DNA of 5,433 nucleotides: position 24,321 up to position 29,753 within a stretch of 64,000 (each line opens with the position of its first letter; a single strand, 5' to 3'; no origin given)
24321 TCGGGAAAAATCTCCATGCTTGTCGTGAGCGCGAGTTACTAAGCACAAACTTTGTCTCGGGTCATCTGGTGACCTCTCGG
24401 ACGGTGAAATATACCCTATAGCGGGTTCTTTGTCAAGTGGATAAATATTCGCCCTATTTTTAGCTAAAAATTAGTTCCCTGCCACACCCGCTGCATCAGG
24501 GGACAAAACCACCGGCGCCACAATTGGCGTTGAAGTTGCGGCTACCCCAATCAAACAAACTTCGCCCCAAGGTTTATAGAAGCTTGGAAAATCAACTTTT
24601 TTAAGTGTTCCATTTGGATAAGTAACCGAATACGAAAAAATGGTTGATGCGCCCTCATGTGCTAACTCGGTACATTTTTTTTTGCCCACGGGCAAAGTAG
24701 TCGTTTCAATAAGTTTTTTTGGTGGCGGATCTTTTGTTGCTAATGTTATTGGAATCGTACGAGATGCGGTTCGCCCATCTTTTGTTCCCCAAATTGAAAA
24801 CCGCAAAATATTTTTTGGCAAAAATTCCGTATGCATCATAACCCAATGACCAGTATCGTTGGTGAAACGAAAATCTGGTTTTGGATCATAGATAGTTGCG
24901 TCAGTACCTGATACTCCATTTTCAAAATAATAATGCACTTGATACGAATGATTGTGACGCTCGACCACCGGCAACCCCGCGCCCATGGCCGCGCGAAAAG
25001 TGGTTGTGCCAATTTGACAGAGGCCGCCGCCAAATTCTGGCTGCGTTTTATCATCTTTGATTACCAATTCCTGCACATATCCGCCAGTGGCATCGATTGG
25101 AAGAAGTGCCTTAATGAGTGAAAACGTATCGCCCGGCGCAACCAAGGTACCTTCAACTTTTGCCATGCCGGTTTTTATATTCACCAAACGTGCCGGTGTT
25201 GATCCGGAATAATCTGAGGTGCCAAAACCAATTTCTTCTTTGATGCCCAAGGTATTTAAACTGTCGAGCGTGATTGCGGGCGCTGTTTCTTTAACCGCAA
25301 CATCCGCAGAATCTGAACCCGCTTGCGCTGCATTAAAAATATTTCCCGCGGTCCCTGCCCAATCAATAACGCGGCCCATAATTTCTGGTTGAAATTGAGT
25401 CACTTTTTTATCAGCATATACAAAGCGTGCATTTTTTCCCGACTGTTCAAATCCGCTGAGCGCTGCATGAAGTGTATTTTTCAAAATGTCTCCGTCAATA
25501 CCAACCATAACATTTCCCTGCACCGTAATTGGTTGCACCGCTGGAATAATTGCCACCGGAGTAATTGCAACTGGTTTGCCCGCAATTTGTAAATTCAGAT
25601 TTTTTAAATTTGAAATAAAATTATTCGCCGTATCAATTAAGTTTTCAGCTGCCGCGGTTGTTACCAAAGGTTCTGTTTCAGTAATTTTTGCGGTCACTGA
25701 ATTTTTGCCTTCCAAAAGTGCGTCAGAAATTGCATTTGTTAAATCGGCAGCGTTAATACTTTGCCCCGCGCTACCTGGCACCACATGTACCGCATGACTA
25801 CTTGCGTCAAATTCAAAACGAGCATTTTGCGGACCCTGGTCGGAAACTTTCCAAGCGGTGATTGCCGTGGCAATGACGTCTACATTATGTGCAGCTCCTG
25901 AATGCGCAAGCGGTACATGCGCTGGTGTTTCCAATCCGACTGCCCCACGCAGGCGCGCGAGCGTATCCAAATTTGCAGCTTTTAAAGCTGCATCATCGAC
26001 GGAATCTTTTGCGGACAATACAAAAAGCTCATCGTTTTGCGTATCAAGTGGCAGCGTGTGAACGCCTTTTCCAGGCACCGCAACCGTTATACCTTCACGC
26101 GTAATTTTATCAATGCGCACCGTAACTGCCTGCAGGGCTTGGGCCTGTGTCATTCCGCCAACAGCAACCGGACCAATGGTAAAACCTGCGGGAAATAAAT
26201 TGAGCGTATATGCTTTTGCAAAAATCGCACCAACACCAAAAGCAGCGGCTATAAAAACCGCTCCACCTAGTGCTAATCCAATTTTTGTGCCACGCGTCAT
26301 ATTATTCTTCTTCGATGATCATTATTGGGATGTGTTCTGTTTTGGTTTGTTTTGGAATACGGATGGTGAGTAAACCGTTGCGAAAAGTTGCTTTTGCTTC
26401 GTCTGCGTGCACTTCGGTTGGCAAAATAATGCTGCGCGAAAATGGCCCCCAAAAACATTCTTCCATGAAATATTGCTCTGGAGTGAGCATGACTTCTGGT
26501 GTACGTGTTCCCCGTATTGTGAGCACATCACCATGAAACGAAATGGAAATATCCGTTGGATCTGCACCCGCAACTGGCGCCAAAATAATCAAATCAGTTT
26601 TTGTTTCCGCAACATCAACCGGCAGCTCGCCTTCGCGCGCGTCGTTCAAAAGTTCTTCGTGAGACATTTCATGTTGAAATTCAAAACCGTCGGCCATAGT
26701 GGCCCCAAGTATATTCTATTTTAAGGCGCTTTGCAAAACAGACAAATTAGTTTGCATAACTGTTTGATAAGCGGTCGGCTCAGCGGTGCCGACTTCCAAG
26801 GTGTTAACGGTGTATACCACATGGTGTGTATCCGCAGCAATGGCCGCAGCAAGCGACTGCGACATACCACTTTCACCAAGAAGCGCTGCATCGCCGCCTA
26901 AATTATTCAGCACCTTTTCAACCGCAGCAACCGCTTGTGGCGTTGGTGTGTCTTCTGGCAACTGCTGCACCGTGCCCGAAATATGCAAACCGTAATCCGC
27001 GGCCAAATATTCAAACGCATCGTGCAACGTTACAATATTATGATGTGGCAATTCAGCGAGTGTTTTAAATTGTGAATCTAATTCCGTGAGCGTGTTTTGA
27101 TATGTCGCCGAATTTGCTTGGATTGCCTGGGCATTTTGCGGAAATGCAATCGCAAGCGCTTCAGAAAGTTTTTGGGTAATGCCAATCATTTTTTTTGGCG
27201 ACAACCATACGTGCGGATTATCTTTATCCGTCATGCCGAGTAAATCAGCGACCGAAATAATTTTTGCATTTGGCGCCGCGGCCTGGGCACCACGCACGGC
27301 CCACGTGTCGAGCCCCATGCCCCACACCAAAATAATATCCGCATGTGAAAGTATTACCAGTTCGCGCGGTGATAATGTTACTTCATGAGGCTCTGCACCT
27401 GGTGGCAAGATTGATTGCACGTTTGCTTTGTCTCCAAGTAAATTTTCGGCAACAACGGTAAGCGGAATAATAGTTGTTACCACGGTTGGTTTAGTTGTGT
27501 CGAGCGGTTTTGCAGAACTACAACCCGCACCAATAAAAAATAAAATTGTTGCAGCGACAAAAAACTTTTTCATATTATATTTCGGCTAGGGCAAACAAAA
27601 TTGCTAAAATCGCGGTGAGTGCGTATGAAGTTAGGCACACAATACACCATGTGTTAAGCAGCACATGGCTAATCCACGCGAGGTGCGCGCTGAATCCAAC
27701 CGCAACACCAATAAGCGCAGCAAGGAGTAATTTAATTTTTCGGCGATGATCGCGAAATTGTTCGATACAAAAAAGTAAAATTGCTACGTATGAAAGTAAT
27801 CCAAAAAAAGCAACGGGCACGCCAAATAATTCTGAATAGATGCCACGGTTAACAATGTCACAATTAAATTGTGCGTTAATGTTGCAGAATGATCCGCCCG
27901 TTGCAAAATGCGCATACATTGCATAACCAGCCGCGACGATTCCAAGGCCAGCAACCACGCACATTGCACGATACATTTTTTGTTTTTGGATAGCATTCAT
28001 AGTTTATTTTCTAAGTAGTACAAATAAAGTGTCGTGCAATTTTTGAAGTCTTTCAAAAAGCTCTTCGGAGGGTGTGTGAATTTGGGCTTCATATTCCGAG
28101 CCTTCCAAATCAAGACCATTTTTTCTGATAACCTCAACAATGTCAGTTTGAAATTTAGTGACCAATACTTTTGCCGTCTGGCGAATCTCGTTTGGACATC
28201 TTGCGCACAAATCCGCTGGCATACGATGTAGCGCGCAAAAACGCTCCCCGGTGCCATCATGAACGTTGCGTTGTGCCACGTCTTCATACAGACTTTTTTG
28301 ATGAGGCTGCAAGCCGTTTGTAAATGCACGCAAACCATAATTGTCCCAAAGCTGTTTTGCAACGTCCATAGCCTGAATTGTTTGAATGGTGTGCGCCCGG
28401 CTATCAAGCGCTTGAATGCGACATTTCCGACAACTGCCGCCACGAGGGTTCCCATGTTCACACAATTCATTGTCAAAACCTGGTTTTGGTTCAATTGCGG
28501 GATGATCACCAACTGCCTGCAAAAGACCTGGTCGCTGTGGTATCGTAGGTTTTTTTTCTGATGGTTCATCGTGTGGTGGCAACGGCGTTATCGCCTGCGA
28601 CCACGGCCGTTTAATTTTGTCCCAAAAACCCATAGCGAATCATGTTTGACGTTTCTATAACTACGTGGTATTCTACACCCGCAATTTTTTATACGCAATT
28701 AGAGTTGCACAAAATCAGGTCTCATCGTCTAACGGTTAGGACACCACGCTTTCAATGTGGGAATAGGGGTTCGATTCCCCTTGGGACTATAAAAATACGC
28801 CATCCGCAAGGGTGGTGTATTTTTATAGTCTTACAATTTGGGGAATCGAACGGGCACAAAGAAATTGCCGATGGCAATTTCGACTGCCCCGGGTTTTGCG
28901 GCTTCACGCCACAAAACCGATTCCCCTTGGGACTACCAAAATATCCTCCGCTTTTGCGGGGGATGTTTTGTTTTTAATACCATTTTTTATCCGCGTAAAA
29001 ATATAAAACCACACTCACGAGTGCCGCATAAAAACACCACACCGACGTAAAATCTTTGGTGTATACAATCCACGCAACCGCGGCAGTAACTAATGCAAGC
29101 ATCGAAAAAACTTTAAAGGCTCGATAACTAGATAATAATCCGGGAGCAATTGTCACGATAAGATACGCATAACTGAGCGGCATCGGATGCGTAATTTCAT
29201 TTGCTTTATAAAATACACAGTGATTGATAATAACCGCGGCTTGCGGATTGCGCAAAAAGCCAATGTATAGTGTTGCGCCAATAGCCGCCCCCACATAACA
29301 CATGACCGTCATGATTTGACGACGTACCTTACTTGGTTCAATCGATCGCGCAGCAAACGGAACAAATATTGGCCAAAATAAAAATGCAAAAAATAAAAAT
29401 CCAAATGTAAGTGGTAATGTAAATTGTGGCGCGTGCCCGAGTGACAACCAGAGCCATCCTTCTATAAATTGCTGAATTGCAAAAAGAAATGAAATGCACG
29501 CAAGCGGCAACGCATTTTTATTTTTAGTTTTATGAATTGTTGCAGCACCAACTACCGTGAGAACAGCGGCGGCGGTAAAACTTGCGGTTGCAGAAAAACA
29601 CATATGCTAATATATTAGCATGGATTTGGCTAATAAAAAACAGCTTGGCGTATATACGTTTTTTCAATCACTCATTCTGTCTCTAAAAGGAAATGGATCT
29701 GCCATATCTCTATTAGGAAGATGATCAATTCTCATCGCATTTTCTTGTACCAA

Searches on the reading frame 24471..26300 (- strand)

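Call 12: search_protein_families(library=pfam, proteins=[window:24471-26300:-], max_evalue=0.001)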
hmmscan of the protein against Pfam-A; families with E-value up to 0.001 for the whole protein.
window:24471-26300:- (609 aa): 2 families
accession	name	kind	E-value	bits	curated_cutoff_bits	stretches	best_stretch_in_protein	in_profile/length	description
PF04294.18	VanW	-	3.1e-35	120.9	27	1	371-503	2-129/130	VanW like protein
PF12229.13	PG_binding_4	-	6.2e-11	42.9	22.1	1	259-328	43-111/117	Putative peptidoglycan binding domain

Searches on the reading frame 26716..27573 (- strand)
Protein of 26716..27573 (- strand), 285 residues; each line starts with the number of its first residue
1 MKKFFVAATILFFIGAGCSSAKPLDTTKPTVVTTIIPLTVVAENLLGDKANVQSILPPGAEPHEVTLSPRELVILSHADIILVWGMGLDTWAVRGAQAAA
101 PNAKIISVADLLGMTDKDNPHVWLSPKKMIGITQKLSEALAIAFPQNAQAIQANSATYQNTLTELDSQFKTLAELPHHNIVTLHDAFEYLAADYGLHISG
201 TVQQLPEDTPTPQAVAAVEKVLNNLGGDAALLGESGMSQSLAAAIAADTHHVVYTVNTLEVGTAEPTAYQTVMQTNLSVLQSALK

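Call 54: search_protein_families(library=pfam, proteins=[window:26716-27573:-], max_evalue=0.001)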
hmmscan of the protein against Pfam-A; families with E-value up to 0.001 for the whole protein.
window:26716-27573:- (285 aa): 1 family
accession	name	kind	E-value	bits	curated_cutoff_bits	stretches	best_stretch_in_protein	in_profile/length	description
PF01297.22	ZnuA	-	1.5e-55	188.9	29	1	31-283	1-263/263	Zinc-uptake complex component A periplasmic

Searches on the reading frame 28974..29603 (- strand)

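Call 54: search_protein_families(library=pfam, proteins=[window:28974-29603:-], max_evalue=0.001)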
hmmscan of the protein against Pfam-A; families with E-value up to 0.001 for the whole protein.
window:28974-29603:- (209 aa): 1 family
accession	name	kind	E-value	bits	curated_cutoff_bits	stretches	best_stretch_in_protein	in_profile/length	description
PF20334.3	DUF6629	-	1.3e-29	103.8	27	1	1-206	1-200/209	Family of unknown function (DUF6629)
